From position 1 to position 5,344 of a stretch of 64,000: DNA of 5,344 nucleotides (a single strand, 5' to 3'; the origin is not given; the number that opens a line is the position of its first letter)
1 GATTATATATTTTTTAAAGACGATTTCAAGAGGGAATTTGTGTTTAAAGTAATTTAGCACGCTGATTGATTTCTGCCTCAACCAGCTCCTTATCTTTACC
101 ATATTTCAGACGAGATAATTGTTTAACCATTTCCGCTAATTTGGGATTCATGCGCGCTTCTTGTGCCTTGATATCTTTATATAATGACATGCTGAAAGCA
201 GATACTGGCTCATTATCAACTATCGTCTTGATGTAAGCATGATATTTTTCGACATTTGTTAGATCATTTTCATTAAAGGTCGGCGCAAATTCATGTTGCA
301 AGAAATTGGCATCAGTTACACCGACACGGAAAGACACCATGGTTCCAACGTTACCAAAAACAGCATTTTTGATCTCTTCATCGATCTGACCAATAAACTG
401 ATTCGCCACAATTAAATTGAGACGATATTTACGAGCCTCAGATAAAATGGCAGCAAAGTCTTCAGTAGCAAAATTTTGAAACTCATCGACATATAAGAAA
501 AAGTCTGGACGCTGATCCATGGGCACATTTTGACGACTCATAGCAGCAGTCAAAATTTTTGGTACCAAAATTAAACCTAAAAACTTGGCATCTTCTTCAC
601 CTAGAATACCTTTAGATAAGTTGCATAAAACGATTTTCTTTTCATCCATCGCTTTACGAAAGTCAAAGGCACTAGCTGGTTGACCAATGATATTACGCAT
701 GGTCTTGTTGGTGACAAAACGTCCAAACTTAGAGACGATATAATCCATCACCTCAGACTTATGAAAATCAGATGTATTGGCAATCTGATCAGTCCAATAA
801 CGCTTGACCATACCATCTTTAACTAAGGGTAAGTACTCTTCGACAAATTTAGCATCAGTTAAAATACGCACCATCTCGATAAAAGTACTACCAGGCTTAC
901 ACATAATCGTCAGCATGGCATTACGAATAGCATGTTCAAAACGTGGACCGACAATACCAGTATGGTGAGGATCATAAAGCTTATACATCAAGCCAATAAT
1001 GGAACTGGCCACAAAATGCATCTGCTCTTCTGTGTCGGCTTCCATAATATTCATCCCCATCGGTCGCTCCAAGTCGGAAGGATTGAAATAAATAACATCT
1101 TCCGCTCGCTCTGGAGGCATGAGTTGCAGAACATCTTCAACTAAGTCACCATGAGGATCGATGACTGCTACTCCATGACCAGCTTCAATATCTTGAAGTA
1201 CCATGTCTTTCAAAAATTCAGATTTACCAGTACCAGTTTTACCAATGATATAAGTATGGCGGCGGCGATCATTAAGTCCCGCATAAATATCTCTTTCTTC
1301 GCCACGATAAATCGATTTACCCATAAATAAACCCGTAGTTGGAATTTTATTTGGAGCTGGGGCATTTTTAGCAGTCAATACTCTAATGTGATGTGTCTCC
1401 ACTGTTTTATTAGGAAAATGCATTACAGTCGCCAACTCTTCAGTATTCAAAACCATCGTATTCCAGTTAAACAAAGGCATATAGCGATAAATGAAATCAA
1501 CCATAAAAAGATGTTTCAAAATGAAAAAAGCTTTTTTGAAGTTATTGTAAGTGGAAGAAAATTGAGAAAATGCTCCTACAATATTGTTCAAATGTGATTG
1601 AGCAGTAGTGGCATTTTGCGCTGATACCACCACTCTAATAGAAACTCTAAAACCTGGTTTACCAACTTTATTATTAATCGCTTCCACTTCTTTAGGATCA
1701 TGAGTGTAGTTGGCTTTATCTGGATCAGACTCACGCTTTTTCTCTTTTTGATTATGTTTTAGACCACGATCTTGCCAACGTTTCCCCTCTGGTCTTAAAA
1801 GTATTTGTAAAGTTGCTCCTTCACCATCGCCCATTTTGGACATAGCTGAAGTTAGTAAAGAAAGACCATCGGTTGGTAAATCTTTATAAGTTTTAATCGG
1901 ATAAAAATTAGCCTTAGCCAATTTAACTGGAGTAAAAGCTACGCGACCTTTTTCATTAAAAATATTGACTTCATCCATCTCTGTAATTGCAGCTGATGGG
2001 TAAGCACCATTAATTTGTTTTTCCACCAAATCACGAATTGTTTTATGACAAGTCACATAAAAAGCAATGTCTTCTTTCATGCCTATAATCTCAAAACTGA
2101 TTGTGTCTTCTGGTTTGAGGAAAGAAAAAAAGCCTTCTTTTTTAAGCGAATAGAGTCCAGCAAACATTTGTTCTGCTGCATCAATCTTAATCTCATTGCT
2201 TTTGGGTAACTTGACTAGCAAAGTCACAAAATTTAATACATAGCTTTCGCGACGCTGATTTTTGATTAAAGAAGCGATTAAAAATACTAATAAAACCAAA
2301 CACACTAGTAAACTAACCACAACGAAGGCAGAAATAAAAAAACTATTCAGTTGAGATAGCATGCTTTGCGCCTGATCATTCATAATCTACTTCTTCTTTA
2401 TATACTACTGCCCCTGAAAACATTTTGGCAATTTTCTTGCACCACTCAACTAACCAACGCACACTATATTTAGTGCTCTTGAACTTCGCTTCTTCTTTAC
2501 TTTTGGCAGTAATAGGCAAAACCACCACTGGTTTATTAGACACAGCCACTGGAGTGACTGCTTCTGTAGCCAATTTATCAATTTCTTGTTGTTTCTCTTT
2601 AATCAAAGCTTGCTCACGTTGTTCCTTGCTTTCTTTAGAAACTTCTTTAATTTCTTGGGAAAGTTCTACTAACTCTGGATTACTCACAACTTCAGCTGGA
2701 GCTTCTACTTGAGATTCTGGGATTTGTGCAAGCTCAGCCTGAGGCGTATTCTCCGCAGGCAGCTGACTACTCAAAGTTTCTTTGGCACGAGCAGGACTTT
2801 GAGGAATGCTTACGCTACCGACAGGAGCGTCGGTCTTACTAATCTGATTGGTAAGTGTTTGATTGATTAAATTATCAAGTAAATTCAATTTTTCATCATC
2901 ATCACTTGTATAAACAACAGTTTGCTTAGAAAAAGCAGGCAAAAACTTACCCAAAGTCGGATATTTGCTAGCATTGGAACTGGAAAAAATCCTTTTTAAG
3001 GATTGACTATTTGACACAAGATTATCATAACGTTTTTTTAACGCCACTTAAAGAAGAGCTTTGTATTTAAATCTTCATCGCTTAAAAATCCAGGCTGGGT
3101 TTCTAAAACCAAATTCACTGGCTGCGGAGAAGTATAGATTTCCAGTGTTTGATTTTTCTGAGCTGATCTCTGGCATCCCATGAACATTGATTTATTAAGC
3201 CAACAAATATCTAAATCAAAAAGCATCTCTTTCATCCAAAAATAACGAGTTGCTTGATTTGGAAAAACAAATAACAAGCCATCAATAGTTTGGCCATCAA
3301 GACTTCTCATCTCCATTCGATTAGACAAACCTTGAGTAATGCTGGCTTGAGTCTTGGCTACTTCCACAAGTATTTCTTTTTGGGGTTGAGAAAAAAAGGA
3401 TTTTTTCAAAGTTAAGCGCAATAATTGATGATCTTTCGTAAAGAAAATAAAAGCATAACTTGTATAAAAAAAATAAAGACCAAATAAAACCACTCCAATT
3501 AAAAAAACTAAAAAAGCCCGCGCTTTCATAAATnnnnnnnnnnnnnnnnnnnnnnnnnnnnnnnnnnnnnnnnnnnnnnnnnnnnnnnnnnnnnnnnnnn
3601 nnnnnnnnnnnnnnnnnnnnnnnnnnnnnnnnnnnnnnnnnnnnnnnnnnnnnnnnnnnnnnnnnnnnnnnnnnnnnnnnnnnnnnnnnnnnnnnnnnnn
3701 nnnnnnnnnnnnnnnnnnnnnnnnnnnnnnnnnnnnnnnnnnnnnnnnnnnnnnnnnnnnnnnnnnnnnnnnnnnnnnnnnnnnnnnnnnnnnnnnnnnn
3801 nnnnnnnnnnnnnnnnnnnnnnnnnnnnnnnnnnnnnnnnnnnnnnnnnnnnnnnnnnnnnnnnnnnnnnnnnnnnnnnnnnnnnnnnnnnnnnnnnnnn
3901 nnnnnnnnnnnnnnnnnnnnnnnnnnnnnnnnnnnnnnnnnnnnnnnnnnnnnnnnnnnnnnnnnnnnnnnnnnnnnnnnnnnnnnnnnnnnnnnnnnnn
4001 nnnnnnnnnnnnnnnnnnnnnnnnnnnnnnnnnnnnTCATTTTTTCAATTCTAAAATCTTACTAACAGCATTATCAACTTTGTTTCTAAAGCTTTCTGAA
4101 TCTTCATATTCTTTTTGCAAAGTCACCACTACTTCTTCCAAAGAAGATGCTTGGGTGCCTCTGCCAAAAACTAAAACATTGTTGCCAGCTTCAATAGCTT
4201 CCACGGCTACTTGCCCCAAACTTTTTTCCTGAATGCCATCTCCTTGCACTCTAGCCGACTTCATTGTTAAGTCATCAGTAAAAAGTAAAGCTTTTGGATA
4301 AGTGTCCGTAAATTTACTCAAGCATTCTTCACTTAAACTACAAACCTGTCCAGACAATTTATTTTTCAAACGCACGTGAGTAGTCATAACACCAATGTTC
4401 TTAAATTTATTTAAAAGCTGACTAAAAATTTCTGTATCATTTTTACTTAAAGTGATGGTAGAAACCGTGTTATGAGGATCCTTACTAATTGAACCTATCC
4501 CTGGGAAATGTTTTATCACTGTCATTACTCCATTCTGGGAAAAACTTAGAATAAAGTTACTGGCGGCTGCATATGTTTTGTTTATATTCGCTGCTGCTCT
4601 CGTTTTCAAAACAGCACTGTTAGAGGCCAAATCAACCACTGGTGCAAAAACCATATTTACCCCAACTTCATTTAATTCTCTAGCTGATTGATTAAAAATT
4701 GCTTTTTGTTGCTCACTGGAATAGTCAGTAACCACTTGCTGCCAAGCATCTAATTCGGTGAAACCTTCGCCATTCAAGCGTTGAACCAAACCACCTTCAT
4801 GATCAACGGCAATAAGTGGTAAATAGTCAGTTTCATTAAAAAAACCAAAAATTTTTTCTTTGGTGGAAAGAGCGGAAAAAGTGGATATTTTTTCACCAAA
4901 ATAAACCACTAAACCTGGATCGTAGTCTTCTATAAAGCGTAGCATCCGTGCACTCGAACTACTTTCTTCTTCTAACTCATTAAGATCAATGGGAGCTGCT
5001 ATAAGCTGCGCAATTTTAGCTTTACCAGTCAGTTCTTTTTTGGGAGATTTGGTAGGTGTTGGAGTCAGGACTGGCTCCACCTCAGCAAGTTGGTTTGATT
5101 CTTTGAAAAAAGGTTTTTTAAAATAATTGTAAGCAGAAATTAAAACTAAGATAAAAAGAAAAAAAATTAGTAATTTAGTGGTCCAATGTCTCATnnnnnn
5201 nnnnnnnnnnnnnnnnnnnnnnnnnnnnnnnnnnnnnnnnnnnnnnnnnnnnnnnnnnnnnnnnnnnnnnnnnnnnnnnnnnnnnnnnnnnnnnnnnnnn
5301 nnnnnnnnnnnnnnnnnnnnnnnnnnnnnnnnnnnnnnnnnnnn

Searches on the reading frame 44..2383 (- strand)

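Call 14: search_protein_families(library=pfam, proteins=[window:44-2383:-], max_evalue=0.001)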
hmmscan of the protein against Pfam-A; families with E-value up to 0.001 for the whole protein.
window:44-2383:- (779 aa): 3 families
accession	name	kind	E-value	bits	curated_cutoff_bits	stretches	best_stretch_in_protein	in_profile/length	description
PF10412.15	TrwB_AAD_bind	-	1.7e-09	37.5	20.5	1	373-464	14-99/387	Type IV secretion-system coupling protein DNA-binding domain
PF01935.23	DUF87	-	5.1e-07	30.5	23.2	1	361-455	9-98/220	Helicase HerA, central domain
PF12696.13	TraG-D_C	-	0.00053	20.3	22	0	630-696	4-73/126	TraM recognition site of TraD and TraG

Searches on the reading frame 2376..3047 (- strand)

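Call 14: search_protein_families(library=pfam, proteins=[window:2376-3047:-], max_evalue=0.001)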
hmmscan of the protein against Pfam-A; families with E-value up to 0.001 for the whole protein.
window:2376-3047:- (223 aa): 1 family
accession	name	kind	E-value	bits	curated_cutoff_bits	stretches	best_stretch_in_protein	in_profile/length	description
PF25398.1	CUX1_N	-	0.00044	20.6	27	0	120-162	41-83/116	CUX1-like, N-terminal tRNA-binding arm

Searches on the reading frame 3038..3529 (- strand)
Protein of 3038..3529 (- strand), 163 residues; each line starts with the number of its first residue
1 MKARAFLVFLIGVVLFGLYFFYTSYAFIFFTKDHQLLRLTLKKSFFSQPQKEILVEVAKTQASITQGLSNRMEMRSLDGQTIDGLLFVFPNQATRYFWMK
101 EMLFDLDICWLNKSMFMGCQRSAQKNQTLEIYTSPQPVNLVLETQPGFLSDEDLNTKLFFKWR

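Call 14: search_protein_families(library=pfam, proteins=[window:3038-3529:-], max_evalue=0.001)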
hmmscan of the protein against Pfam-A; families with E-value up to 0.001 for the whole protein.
window:3038-3529:- (163 aa): 1 family
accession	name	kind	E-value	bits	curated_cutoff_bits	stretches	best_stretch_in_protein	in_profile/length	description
PF02643.20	DUF192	-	9.1e-15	55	27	1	54-153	2-87/96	Uncharacterized ACR, COG1430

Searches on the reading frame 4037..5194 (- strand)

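Call 14: search_protein_families(library=pfam, proteins=[window:4037-5194:-], max_evalue=0.001)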
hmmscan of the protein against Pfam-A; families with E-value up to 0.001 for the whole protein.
window:4037-5194:- (385 aa): 1 family
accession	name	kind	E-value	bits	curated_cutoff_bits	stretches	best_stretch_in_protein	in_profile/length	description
PF00933.27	Glyco_hydro_3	-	3.5e-26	92.8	27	1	60-382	5-315/316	Glycosyl hydrolase family 3 N terminal domain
